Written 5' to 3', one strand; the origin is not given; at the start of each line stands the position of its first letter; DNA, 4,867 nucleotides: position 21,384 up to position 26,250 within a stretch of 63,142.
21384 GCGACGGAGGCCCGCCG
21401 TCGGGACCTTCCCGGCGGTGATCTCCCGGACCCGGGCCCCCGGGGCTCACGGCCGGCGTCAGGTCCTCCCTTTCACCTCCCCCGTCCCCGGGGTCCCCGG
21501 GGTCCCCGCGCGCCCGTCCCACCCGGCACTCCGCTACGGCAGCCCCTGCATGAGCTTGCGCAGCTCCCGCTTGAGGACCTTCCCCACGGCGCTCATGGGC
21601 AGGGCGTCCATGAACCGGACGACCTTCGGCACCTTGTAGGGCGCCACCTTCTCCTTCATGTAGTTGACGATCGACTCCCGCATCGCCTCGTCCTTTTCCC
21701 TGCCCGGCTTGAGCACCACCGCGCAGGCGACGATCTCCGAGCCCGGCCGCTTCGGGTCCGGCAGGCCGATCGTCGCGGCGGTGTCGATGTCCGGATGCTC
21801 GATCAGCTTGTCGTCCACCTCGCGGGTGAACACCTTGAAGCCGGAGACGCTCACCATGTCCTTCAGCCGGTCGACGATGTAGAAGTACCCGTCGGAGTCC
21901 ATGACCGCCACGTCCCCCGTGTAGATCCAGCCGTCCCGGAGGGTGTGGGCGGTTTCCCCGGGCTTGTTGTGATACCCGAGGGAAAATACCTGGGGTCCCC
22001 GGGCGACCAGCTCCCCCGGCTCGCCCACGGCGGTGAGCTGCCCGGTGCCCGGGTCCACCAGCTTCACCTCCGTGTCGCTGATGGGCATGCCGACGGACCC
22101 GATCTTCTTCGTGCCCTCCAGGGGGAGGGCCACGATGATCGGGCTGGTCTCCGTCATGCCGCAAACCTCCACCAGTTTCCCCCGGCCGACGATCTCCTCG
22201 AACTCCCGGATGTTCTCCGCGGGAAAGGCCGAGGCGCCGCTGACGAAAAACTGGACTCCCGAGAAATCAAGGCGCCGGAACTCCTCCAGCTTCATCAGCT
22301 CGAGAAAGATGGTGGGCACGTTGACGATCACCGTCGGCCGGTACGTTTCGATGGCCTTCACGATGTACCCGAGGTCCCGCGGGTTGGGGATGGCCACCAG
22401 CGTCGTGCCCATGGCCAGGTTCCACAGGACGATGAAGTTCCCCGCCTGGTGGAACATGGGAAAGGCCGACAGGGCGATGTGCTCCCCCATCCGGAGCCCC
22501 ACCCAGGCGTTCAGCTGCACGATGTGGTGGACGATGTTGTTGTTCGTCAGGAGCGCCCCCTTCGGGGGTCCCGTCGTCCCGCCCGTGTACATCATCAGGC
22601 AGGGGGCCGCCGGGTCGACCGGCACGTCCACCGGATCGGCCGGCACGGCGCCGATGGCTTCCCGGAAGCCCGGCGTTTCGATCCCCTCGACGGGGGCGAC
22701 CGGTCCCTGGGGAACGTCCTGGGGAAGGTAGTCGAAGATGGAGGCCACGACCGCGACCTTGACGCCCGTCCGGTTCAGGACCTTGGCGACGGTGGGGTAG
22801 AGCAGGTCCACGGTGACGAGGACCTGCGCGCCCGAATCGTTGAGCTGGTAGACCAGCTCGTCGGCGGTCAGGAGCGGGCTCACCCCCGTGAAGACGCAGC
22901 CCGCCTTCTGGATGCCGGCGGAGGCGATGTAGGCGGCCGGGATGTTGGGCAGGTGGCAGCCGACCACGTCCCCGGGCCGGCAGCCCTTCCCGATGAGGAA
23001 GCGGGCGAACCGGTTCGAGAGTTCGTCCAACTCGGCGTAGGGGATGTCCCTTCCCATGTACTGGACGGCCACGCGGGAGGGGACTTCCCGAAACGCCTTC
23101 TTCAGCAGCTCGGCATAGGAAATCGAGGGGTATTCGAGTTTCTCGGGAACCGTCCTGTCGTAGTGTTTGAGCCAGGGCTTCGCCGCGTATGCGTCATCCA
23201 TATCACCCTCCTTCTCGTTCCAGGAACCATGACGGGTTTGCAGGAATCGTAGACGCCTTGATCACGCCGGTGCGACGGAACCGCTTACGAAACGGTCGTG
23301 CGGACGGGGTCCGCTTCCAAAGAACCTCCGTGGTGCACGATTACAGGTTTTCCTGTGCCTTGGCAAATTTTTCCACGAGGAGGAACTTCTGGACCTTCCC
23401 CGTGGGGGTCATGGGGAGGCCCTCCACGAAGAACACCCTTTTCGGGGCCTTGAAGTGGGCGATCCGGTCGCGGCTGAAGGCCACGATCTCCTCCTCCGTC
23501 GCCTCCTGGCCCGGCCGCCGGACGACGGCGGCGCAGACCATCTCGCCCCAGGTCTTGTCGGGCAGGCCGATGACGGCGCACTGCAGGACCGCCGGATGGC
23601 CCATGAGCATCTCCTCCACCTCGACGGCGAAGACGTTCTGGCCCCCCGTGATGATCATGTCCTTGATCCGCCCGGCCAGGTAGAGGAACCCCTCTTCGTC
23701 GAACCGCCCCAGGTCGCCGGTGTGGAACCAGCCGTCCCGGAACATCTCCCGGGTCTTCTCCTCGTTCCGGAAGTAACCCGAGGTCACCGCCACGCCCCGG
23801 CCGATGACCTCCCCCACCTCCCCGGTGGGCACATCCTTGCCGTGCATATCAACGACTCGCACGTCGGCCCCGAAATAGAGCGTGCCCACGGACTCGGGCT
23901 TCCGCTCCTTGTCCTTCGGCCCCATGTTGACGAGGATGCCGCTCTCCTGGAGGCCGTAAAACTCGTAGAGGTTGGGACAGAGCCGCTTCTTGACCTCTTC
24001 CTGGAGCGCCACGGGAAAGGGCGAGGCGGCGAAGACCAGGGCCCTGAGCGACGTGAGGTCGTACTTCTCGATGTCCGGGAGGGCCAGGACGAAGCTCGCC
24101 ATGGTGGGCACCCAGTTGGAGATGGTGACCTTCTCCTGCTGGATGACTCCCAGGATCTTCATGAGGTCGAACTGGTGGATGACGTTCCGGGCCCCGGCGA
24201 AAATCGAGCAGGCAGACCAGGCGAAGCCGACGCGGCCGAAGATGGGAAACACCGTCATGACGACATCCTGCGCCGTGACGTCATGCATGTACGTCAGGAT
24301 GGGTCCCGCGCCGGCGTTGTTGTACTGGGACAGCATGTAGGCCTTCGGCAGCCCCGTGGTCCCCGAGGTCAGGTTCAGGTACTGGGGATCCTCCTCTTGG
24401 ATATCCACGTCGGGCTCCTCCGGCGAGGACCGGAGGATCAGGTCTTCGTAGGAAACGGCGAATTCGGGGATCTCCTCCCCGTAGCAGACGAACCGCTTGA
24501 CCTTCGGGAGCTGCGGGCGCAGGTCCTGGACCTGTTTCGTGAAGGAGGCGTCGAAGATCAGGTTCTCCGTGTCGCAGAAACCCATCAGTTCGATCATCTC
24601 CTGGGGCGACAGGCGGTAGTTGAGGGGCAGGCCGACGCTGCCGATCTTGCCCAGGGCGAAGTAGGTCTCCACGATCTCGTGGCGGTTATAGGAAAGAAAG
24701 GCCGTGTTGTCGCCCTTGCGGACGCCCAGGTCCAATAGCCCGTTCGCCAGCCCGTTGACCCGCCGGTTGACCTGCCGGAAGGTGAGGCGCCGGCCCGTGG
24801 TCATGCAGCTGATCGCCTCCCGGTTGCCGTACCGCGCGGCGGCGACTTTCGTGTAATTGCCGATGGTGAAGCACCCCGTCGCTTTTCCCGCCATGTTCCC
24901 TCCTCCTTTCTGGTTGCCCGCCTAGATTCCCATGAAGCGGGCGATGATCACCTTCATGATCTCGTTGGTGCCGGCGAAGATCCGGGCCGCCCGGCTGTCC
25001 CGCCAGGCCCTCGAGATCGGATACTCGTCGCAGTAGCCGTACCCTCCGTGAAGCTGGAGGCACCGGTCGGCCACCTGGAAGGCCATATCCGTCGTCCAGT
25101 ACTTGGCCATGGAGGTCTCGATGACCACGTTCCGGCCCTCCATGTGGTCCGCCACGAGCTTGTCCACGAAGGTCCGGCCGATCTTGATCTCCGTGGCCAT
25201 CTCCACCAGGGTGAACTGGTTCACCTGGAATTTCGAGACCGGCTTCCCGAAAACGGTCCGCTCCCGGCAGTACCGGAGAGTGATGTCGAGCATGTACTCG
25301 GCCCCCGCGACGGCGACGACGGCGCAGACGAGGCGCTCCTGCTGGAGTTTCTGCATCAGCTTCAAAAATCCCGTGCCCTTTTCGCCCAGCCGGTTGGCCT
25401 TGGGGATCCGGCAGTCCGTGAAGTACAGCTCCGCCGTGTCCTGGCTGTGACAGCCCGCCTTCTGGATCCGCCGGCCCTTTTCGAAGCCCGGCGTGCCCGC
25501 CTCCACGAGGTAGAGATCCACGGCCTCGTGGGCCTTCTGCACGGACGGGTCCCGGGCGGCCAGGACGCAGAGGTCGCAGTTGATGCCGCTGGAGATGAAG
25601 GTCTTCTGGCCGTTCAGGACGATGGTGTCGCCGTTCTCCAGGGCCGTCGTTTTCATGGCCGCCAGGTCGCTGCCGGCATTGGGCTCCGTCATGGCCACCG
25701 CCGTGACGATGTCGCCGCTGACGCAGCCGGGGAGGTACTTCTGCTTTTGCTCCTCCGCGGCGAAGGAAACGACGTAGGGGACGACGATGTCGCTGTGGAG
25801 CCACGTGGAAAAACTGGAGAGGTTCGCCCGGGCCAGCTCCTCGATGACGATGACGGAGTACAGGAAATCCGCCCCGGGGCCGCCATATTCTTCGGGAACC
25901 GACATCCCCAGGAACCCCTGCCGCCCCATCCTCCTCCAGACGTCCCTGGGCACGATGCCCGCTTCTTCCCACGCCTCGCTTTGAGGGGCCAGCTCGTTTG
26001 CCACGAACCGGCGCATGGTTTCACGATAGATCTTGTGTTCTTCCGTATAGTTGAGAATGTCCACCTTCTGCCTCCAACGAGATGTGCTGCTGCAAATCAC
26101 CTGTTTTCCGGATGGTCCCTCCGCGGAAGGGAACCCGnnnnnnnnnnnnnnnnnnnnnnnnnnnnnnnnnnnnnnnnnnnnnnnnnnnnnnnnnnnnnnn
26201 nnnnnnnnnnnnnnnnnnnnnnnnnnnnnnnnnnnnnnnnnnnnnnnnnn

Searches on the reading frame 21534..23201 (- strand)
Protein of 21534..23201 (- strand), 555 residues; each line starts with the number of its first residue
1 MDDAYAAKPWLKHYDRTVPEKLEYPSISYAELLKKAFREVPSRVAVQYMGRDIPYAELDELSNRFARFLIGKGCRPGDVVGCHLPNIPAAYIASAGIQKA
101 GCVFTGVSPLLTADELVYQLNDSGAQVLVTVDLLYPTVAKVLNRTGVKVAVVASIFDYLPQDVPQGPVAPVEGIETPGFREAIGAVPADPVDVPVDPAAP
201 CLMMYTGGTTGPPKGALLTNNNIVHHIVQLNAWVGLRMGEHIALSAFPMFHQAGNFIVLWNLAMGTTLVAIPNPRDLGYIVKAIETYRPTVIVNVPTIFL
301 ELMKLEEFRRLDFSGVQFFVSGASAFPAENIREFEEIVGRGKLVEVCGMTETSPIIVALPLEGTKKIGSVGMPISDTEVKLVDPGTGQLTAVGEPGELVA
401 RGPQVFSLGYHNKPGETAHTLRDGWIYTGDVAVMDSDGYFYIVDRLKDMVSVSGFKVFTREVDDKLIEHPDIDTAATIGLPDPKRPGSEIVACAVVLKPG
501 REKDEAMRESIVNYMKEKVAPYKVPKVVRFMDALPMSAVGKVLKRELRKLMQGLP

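Call 38: search_protein_families(library=pfam, proteins=[window:21534-23201:-], max_evalue=0.0001)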
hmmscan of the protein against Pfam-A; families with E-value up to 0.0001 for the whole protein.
window:21534-23201:- (555 aa): 2 families
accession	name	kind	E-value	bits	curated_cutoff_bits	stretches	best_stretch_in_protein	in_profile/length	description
PF00501.34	AMP-binding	-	6.5e-82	275.8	29.9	1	35-407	3-381/384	AMP-binding enzyme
PF13193.12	AMP-binding_C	-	1.1e-15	58.8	24.5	1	461-541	1-76/76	AMP-binding enzyme C-terminal domain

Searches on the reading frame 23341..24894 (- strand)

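Call 38: search_protein_families(library=pfam, proteins=[window:23341-24894:-], max_evalue=0.0001)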
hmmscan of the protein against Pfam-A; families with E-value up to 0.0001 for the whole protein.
window:23341-24894:- (517 aa): 2 families
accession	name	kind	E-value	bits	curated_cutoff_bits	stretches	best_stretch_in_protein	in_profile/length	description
PF00501.34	AMP-binding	-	1.8e-69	234.8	29.9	1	18-375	4-384/384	AMP-binding enzyme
PF13193.12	AMP-binding_C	-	4.7e-24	85.5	24.5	1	425-500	1-76/76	AMP-binding enzyme C-terminal domain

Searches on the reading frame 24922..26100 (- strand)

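Call 38: search_protein_families(library=pfam, proteins=[window:24922-26100:-], max_evalue=0.0001)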
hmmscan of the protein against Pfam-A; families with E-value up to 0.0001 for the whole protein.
window:24922-26100:- (392 aa): 5 families
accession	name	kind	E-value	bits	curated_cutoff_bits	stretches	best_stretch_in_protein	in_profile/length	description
PF00441.29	Acyl-CoA_dh_1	-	1.2e-42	146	22.4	1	242-390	1-149/150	Acyl-CoA dehydrogenase, C-terminal domain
PF02771.21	Acyl-CoA_dh_N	-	1.2e-37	129.2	22.9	1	19-130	1-113/113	Acyl-CoA dehydrogenase, N-terminal domain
PF02770.24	Acyl-CoA_dh_M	-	3.1e-22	79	33.3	1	134-230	1-97/97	Acyl-CoA dehydrogenase, middle domain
PF08028.16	Acyl-CoA_dh_2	-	2.2e-17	64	22.7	1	258-379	2-133/134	Acyl-CoA dehydrogenase, C-terminal domain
PF22924.1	ACOX_C_alpha1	-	1e-05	25.8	27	1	321-390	99-168/169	Acyl-CoA oxidase, C-alpha1 domain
